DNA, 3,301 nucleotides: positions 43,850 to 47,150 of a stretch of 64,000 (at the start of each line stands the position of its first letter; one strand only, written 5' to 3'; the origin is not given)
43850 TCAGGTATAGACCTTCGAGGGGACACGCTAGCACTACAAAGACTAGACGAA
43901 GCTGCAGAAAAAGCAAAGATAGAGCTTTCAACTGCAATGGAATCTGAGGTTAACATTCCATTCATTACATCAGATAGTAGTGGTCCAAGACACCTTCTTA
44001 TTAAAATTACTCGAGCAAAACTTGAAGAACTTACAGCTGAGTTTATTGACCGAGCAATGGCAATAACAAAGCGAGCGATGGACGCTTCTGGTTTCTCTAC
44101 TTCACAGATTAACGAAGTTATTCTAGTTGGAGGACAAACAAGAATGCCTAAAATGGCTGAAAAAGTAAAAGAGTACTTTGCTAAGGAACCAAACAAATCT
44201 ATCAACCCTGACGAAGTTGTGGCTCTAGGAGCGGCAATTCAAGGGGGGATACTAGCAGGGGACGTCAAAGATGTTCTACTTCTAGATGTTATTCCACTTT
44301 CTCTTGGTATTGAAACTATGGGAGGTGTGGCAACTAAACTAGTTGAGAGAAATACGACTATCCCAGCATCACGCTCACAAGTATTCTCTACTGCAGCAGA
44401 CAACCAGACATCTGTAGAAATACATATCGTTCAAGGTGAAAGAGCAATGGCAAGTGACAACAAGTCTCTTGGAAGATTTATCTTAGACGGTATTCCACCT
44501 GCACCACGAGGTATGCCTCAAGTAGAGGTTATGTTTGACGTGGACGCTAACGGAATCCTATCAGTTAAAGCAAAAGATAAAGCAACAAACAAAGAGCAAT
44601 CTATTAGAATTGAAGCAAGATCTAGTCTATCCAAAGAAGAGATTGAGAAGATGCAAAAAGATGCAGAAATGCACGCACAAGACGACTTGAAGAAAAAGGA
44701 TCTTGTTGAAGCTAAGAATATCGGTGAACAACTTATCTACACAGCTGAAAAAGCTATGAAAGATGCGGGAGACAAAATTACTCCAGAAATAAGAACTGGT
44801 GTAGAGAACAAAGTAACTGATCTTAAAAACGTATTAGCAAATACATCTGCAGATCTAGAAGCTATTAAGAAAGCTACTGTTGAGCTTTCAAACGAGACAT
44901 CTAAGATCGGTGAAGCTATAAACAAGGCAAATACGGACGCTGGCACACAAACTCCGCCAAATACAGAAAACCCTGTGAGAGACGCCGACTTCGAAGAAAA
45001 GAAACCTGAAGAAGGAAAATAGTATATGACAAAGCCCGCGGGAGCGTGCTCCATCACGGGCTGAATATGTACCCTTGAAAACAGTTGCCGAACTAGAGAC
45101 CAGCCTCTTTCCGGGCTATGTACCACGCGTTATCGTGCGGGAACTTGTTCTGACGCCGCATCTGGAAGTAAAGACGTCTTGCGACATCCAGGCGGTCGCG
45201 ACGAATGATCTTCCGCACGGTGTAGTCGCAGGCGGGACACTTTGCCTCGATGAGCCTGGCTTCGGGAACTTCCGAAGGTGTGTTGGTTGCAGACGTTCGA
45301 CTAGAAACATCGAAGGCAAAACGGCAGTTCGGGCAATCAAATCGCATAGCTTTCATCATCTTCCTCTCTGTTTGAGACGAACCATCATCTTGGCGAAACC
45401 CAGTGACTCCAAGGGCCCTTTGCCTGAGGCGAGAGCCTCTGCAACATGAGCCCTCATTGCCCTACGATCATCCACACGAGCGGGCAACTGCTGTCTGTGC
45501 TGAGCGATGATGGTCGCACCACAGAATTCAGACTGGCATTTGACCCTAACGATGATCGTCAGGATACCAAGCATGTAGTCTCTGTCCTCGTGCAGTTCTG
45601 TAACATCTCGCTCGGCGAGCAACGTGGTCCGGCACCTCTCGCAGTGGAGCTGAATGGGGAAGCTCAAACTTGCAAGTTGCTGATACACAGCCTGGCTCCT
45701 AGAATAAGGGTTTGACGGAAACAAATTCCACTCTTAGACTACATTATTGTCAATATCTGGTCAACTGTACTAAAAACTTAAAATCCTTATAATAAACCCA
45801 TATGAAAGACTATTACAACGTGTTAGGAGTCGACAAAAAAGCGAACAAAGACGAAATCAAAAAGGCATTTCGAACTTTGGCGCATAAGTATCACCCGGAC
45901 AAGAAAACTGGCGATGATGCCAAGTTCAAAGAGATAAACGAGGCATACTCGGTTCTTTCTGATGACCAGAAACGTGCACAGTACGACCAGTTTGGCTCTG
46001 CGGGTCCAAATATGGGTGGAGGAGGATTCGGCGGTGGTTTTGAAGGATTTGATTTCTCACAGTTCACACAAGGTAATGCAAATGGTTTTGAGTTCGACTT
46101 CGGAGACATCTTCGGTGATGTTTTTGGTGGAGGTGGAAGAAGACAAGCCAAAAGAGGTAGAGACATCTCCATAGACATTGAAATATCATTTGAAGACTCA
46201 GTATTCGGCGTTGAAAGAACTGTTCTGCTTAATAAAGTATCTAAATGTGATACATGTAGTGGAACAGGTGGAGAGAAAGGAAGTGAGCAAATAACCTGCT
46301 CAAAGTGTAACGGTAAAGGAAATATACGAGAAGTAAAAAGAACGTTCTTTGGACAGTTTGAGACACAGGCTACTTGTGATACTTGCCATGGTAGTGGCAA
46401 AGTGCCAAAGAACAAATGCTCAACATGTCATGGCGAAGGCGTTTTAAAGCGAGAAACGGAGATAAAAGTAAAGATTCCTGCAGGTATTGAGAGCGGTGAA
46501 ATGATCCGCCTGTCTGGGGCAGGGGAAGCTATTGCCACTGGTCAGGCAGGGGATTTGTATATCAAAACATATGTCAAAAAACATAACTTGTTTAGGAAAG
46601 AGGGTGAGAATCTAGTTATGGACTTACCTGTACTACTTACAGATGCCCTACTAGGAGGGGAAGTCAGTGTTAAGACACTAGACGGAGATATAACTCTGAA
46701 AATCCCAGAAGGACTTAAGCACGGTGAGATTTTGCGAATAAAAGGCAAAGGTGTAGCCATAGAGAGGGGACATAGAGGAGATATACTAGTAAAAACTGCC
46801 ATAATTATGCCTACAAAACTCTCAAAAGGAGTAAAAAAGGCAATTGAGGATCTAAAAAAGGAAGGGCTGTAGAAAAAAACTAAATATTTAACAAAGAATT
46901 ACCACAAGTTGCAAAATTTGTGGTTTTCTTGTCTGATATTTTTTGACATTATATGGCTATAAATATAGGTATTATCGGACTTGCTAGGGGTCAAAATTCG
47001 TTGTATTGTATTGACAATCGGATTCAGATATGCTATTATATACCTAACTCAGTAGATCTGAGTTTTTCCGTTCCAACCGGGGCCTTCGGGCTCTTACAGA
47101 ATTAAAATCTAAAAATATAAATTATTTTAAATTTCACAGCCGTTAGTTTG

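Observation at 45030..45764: Antisense two-gene zinc-ribbon cassette wedged between dnaK and dnaJ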

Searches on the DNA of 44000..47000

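Call 5: search_rna_families(source=window, start=44000, end=47000, threshold=evalue, max_evalue=1)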
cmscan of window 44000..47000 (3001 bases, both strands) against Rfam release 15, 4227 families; matches with E-value up to 1: 3.
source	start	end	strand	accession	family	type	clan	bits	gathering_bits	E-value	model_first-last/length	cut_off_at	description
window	46188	46253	-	RF00538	snoCD11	Gene; snRNA; snoRNA; CD-box;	-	21.7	60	0.86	1-75/75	no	Small nucleolar RNA CD11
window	44894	45004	-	RF02039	SPRY4-IT1_2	Gene; lncRNA;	-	18.4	40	0.52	1-120/120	no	SPRY4-IT1 conserved region 2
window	45336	45391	-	RF01304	sR5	Gene; snRNA; snoRNA; CD-box;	-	17.6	40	0.59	1-53/53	no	Small nucleolar RNA sR5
